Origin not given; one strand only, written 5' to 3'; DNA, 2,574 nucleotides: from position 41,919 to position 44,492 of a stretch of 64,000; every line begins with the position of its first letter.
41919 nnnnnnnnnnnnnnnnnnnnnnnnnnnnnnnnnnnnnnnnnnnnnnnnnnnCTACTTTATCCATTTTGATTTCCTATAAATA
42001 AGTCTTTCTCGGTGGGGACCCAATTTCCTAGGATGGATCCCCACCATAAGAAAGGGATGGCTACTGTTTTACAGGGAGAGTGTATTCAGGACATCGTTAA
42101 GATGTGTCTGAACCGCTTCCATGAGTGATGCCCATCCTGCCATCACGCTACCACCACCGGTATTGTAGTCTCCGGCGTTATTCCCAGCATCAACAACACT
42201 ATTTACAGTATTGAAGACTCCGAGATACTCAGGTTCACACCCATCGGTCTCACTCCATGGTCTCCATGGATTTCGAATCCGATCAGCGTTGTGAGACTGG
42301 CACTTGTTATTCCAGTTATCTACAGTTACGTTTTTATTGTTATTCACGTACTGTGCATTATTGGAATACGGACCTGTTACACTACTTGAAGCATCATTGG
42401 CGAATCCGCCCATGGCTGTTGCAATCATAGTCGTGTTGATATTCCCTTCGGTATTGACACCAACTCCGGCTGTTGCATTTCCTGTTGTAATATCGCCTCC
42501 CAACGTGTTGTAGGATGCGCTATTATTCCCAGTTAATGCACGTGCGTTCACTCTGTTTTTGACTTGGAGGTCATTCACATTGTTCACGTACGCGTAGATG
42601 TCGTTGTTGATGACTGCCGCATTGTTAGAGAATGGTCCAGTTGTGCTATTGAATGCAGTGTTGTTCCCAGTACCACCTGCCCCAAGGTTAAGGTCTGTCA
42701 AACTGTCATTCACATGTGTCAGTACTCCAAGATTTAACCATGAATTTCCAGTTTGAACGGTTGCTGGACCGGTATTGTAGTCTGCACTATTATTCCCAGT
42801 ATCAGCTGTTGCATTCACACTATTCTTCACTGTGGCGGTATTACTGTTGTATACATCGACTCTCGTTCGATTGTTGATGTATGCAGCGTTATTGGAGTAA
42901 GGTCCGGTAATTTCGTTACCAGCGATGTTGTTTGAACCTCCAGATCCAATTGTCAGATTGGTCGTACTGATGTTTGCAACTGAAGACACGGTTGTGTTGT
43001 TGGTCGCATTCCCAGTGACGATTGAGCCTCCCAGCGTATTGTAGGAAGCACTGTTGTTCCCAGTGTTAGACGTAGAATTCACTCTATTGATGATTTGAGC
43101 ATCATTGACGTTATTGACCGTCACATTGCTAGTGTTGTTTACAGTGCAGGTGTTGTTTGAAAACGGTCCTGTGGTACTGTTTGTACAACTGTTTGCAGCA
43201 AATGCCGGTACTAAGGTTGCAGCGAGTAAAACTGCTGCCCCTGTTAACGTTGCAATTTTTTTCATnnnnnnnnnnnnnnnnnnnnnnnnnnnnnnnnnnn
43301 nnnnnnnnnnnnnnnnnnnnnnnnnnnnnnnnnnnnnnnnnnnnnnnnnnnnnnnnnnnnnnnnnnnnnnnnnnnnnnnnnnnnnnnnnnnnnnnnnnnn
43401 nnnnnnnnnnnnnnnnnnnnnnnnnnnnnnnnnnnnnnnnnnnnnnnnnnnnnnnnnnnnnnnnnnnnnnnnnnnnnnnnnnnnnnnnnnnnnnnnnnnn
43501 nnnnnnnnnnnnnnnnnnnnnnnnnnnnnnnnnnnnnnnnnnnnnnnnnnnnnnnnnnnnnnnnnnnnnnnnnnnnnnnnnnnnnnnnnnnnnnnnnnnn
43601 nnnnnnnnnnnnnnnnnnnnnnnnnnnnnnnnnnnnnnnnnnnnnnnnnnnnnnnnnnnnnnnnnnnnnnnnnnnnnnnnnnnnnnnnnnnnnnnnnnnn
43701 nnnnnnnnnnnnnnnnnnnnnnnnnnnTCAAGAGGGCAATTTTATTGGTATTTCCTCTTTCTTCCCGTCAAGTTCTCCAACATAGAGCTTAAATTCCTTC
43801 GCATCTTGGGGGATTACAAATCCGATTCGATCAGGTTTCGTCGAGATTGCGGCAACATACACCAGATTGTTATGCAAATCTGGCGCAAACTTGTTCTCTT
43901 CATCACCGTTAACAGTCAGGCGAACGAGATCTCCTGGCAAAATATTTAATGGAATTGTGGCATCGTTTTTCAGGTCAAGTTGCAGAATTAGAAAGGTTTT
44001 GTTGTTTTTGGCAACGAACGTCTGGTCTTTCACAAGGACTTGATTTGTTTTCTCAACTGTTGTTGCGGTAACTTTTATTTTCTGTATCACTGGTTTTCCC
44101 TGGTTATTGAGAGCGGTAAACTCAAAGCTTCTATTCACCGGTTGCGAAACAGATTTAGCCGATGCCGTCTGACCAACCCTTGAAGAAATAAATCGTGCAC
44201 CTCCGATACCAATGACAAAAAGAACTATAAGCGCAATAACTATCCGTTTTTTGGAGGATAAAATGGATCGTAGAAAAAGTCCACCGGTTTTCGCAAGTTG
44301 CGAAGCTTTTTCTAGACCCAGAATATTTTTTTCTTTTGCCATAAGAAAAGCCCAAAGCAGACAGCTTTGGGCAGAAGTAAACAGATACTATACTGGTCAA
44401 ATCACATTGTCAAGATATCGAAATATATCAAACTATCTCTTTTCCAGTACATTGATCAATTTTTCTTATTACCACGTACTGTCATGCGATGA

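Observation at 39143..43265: Paralogous family of secreted Asn/Thr-rich tandem-repeat proteins co-encoded with a sortase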

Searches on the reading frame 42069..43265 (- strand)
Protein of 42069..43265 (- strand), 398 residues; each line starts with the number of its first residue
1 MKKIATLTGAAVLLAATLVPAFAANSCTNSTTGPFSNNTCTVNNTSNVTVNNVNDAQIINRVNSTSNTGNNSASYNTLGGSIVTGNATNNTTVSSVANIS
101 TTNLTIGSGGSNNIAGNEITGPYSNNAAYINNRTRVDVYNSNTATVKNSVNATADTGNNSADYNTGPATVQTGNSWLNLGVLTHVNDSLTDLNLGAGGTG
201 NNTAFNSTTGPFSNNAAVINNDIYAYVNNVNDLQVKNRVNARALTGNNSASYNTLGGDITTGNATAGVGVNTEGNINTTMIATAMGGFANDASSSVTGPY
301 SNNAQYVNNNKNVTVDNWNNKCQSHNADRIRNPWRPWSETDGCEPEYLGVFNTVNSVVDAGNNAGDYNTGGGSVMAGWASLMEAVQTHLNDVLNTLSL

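Call 3: search_protein_families(library=pfam, proteins=[window:42069-43265:-], max_evalue=1)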
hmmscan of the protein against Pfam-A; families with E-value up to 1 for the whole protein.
window:42069-43265:- (398 aa): 0 families

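Call 4: search_protein_families(library=ncbifam, proteins=[window:42069-43265:-], max_evalue=1)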
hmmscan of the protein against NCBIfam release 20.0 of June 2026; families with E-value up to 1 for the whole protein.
window:42069-43265:- (398 aa): 1 family
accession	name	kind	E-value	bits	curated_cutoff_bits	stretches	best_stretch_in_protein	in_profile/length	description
NF040473.1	peri_YbiM_McbA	exception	0.73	10.5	110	1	1-55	1-53/86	DUF1471 family periplasmic protein McbA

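Call 6: find_homologous_proteins(query=window:42069-43265:-, max_evalue=0.001)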
Query window:42069-43265:- (398 aa): 187 proteins with E <= 0.001 among 8000 candidates; the best 120 are listed.
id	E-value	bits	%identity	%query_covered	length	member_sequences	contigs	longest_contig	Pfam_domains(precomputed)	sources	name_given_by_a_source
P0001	1.8e-241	819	100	100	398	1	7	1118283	-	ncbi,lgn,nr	ncbi:hypothetical protein HYW55_03620 [Candidatus Gottesmanbacteria bacterium]|nr:hypothetical prote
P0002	1.7e-189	648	82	100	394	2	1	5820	-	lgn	-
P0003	1.2e-180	619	79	100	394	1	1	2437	-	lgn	-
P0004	4.3e-153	528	71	100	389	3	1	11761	-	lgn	-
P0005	4.5e-144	499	69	100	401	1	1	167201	-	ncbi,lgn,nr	ncbi:hypothetical protein HY029_03380 [Candidatus Gottesmanbacteria bacterium]|nr:hypothetical prote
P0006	9.0e-142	491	67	100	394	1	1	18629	-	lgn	-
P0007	5.3e-141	489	67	100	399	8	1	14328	-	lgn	-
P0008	7.5e-141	488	64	100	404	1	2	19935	-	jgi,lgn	jgi:hypothetical protein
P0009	2.4e-137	477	66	100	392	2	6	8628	-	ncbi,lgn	-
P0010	1.2e-135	471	65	100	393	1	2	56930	-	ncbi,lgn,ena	-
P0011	1.6e-133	464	63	100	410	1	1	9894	-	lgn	-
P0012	2.2e-133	464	63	100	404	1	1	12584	-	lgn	-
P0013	2.9e-133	463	59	99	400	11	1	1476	-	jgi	-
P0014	7.2e-133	462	64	100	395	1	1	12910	-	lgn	-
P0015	8.2e-131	455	65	100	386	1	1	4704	-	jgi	-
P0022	4.7e-126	439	61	99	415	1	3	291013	-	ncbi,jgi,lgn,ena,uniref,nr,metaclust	ncbi:MAG: hypothetical protein UV73_C0001G0213 [Candidatus Gottesmanbacteria bacterium GW2011_GWA2_4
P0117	1.7e-76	276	47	98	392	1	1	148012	-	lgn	-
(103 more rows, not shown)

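Call 7: search_solved_structures(query=window:42069-43265:-, max_evalue=10, show_alignments=2)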
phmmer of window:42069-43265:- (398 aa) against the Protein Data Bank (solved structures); distinct sequences matched with E-value up to 10: 0.

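Call 14: find_encoding_contigs(protein=P0022, flank=10000, max_places=1)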
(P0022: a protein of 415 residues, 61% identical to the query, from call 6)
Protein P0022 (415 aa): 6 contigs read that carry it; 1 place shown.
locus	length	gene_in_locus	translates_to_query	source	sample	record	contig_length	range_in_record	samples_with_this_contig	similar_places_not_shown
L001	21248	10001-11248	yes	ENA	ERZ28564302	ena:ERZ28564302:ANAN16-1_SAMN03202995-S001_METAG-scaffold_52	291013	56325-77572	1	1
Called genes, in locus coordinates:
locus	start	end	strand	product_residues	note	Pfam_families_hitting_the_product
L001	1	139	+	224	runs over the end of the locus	PF00005:ABC_tran, PF13304:AAA_21 (faint)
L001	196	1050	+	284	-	PF18075:FtsX_ECD, PF02687:FtsX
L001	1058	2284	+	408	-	PF24568:CC_PcsB, PF01551:Peptidase_M23 (weak)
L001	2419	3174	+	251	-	-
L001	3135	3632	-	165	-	PF00583:Acetyltransf_1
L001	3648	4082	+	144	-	PF02367:TsaE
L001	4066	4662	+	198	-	PF01300:Sua5_yciO_yrdC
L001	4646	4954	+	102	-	PF00814:TsaD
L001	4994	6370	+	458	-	PF00082:Peptidase_S8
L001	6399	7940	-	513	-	-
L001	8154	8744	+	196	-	-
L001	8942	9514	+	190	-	-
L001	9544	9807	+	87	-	-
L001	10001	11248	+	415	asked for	-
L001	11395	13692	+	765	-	-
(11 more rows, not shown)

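Call 15: find_encoding_contigs(protein=P0117, flank=10000, max_places=1)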
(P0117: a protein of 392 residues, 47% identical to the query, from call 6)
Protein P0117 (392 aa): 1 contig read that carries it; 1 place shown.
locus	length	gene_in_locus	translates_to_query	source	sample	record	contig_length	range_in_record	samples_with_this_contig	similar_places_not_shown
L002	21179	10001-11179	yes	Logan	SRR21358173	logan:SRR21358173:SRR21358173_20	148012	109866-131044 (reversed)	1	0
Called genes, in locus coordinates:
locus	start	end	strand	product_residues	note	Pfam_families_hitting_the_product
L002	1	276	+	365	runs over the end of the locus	PF03462:PCRF, PF00472:RF-1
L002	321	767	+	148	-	-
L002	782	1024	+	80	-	-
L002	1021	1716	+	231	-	PF00005:ABC_tran, PF13304:AAA_21 (faint)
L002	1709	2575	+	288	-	PF18075:FtsX_ECD, PF02687:FtsX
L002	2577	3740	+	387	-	PF24568:CC_PcsB (weak), PF01551:Peptidase_M23 (weak)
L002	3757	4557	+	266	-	-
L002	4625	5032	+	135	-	PF04892:VanZ-LLP1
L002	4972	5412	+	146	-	PF02367:TsaE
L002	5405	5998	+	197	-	PF01300:Sua5_yciO_yrdC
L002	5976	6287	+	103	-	PF00814:TsaD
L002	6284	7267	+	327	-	PF01073:3Beta_HSD, PF01370:Epimerase, PF02719:Polysacc_synt_2, PF04321:RmlD_sub_bind, PF07993:NAD_binding_4 (faint), PF16363:GDP_Man_Dehyd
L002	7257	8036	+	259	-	PF06750:A24_N_bact, PF01478:Peptidase_A24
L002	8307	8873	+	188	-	-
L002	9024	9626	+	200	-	-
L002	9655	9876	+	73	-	PF10055:DUF2292 (weak)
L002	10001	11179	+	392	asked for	-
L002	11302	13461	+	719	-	-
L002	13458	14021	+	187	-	-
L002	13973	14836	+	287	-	PF04203:Sortase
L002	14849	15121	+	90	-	-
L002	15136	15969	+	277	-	PF00932:LTD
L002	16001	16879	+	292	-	PF00188:CAP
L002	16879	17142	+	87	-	-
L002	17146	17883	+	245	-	PF00483:NTP_transferase, PF12804:NTP_transf_3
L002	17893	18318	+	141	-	PF05523:FdtA (weak), PF14667:Polysacc_synt_C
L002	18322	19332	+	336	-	PF01073:3Beta_HSD, PF01370:Epimerase, PF02719:Polysacc_synt_2, PF04321:RmlD_sub_bind, PF07993:NAD_binding_4, PF13460:NAD_binding_10 (weak), PF16363:GDP_Man_Dehyd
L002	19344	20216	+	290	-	PF01073:3Beta_HSD, PF01370:Epimerase, PF04321:RmlD_sub_bind, PF02719:Polysacc_synt_2 (weak), PF16363:GDP_Man_Dehyd, PF07993:NAD_binding_4, PF13460:NAD_binding_10 (weak)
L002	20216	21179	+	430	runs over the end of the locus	PF00070:Pyr_redox (faint), PF01210:NAD_Gly3P_dh_N (faint), PF03446:NAD_binding_2 (faint), PF03721:UDPG_MGDP_dh_N, PF00984:UDPG_MGDP_dh, PF03720:UDPG_MGDP_dh_C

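Call 16: predict_structure(alignment_id=A1)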
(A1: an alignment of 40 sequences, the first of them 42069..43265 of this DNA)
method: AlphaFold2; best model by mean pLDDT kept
length: 398 residues; sequences in the alignment: 40
mean_pLDDT: 81.7   pTM: 0.70
mean pLDDT of the five models: 81.7, 72.5, 54.3, 52.5, 31.4
residues with pLDDT >= 90: 121; 70-90: 219; 50-70: 32; < 50: 26
segments of 3 or more residues with pLDDT < 50: 1-22
pLDDT, mean of each block of 10 residues (from residue 1): 36 35 68 83 82 88 93 88 92 86 67 79 85 87 91 93 89 93 88 66 83 87 89 92 91 88 93 88 67 82 85 89 76 57 78 91 84 88 89 84
secondary structure, 60 per line:
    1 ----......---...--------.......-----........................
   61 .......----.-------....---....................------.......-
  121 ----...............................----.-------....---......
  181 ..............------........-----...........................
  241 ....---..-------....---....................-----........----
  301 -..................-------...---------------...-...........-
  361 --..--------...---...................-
elements in order: H5-10 E25-31 E37-67 E80-83 E87-106 E113-119 E125-155 E168-171 E175-194 E201-208 E214-244 E257-260 E264-283 E289-296 E302-319 E349-359 E373-375 E379-397

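Call 24: search_solved_structures(query=A1, max_evalue=10, show_alignments=3)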
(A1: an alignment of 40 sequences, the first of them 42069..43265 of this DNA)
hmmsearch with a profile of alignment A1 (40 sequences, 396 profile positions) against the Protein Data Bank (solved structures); distinct sequences matched with E-value up to 10: 0.

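Call 29: find_related_loci(query=A1, collection=genome_contigs, flank=8000)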
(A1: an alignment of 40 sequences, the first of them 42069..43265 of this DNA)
Query A1 (398 aa) in genome_contigs; peptide patterns used: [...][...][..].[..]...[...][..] (x = any residue, [..] = any of these).
69 stretches matched a pattern; 11 encode a relative of the query (tblastn E <= 1e-3); 11 distinct loci.
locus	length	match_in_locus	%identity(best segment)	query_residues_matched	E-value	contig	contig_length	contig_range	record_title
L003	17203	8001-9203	69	1-398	1e-137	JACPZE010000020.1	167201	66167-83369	MAG: Candidatus Gottesmanbacteria bacterium isolate NC_groundwater_881_Pr1_S2p5_36_20 Montesol18_S2p5_coassembly_scaffol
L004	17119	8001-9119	66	25-398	2e-130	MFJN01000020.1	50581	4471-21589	MAG: Candidatus Gottesmanbacteria bacterium RIFCSPHIGHO2_02_FULL_40_13 rifcsphigho2_02_scaffold_2145, whole genome shotg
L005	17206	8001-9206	59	1-396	1e-128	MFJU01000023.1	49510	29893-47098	MAG: Candidatus Gottesmanbacteria bacterium RIFCSPLOWO2_01_FULL_42_22 rifcsplowo2_01_scaffold_3354, whole genome shotgun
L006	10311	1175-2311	57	24-396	5e-119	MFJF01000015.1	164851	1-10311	MAG: Candidatus Gottesmanbacteria bacterium RIFCSPHIGHO2_01_FULL_40_15 rifcsphigho2_01_scaffold_256, whole genome shotgu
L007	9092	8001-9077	59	1-396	2e-111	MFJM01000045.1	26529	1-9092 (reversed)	MAG: Candidatus Gottesmanbacteria bacterium RIFCSPHIGHO2_02_FULL_39_14 rifcsphigho2_02_scaffold_4993, whole genome shotg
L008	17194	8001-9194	56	1-397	2e-110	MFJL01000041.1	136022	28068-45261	MAG: Candidatus Gottesmanbacteria bacterium RIFCSPHIGHO2_02_FULL_39_11 rifcsphigho2_02_scaffold_80, whole genome shotgun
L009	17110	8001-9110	49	1-396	2e-88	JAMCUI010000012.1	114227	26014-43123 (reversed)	MAG: Patescibacteria group bacterium isolate FK_Sedi_A_Bin.134 NODE_201_length_114227_cov_16.5394, whole genome shotgun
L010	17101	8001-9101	48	1-393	2e-74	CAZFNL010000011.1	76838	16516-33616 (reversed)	MAG TPA_asm: uncultured Gammaproteobacteria bacterium isolate SRP271791_co1_7 genome assembly, contig: k141_380534, whol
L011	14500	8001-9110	46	1-396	2e-70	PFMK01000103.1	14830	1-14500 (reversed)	MAG: Candidatus Gottesmanbacteria bacterium CG_4_10_14_0_8_um_filter_37_24 CG_4_10_14_0.8_um_filter_scaffold_2279_c, who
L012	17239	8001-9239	61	1-396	4e-133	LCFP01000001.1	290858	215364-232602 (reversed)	MAG: Candidatus Gottesmanbacteria bacterium GW2011_GWA2_43_14 UV73_C0001, whole genome shotgun sequence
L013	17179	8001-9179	65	1-398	9e-127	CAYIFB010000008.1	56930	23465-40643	MAG TPA_asm: uncultured Gammaproteobacteria bacterium isolate ERP119705_co19_135 genome assembly, contig: NODE_284_lengt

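Call 30: fold_search(model_id=the predicted structure, library=pdb)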
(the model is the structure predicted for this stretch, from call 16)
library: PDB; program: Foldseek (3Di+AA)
matches with E <= 10: 108; with E <= 0.001: 0
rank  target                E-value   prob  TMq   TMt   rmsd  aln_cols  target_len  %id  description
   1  9u4u_A                1.4e-01  0.04  0.08  0.15  31.6       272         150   14  Structure of the functional amyloid FapC from Pseudomonas sp.UK4 (released 2025-08-06)
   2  1k5c                  1.4e-01  0.01  0.04  0.04  40.7       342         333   13  Endopolygalacturonase I from Stereum purpureum at 0.96 A resolution (released 2002-06-05)
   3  5awg_F                1.5e-01  0.01  0.06  0.06  39.7       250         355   11  Crystal structure of Hg-bound SufB-SufC-SufD complex from Escherichia coli (released 2015-11-11)
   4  8c50_A                1.6e-01  0.01  0.05  0.05  43.6       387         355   10  Pontibacter korlensis curli subunit CsgA (released 2023-06-28)
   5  5awg_B                3.1e-01  0.01  0.06  0.07  41.1       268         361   12  Crystal structure of Hg-bound SufB-SufC-SufD complex from Escherichia coli (released 2015-11-11)
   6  3zpp                  3.7e-01  0.00  0.05  0.05  41.0       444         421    9  Structure of the Streptococcus pneumoniae surface protein and adhesin PfbA (released 2013-05-29)
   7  5awf_E                3.9e-01  0.01  0.07  0.08  39.8       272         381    8  Crystal structure of SufB-SufC-SufD complex from Escherichia coli (released 2015-11-11)
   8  2zu0_A                3.9e-01  0.01  0.06  0.06  37.5       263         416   11  Crystal structure of SufC-SufD complex involved in the iron-sulfur cluster biosynthesis (released 2009-03-10)
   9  5ny0                  4.8e-01  0.01  0.04  0.05  40.2       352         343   10  L. reuters 100-23 SRRP (released 2018-03-21)
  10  5awf_B                6.5e-01  0.01  0.06  0.06  39.5       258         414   11  Crystal structure of SufB-SufC-SufD complex from Escherichia coli (released 2015-11-11)
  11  6kvh                  7.2e-01  0.00  0.05  0.05  40.9       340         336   12  The mutant crystal structure of endo-polygalacturonase (T284A) from Talaromyces leycettanus JCM 12802 (released 2020-09-09)
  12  1ia5_A                7.2e-01  0.00  0.05  0.05  40.5       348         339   11  POLYGALACTURONASE FROM ASPERGILLUS ACULEATUS (released 2001-09-19)
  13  7c7d_A                1.1e+00  0.00  0.05  0.04  39.4       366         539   10  Crystal structure of the catalytic unit of thermostable GH87 alpha-1,3-glucanase from Streptomyces thermodiastaticus s (released 2020-11-11)
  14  7o7t                  1.1e+00  0.00  0.04  0.03  39.7       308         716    9  Structure of the PL6 family alginate lyase Patl3640 from Pseudoalteromonas atlantica T6c in complex with 4-deoxy-L-eryth (released 2021-07-28)
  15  8ikw_B                1.3e+00  0.00  0.05  0.05  39.4       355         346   10  A complex structure of PGIP-PG (released 2024-02-07)
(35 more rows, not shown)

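Call 71: search_protein_families(library=pfam, alignment_id=A1, max_evalue=1)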
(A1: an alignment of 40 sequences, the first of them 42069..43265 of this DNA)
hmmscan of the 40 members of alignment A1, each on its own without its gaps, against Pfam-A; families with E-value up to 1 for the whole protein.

A. member 1, window:42069-43265:- (398 aa): 0 families

B. families by the number of members that match (of 40 scanned): 13 families
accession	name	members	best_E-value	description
PF17753.7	Ig_mannosidase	2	0.022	Ig-fold domain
PF10492.14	Nrf1_activ_bdg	1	0.024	Nrf1 activator activation site binding domain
PF18717.6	CxC4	1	0.043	CxC4 like cysteine cluster associated with KDZ transposases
PF04985.20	Phage_tube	1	0.082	Phage tail tube protein FII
PF24803.1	DUF7704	1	0.082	Domain of unknown function (DUF7704)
PF09348.15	DUF1990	1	0.096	Domain of unknown function (DUF1990)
PF10360.14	DUF2433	1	0.13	Protein of unknown function (DUF2433)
PF09577.15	Spore_YpjB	1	0.21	Sporulation protein YpjB (SpoYpjB)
PF18098.6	RPN5_C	1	0.22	26S proteasome regulatory subunit RPN5 C-terminal domain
PF00263.26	Secretin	1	0.4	Bacterial type II and III secretion system protein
PF00242.22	DNA_pol_viral_N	1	0.48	DNA polymerase (viral) N-terminal domain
PF06153.16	CdAMP_rec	1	0.52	Cyclic-di-AMP receptor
PF08139.17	LPAM_1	1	0.94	Prokaryotic membrane lipoprotein lipid attachment site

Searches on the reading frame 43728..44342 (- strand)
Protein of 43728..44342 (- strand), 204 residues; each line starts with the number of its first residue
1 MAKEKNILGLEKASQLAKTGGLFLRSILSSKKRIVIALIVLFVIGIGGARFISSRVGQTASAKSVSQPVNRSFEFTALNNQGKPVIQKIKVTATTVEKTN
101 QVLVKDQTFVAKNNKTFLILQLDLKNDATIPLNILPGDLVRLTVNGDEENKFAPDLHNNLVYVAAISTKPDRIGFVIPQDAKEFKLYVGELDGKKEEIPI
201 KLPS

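Call 3: search_protein_families(library=pfam, proteins=[window:43728-44342:-], max_evalue=1)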
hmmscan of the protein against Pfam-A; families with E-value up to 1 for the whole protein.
window:43728-44342:- (204 aa): 2 families
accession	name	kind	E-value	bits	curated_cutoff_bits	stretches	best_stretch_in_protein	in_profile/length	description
PF11611.13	DUF4352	-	0.0069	17.1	25.9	1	88-189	8-114/122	Domain of unknown function (DUF4352)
PF03954.19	Lectin_N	-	0.13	12.5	28.3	1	37-109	48-118/140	Hepatic lectin, N-terminal domain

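Call 4: search_protein_families(library=ncbifam, proteins=[window:43728-44342:-], max_evalue=1)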
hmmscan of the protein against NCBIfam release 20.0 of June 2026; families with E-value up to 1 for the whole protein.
window:43728-44342:- (204 aa): 0 families

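Call 86: search_protein_families(library=ncbifam, proteins=[window:43728-44342:-], max_evalue=0.1)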
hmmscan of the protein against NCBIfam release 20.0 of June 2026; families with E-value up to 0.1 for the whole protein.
window:43728-44342:- (204 aa): 0 families
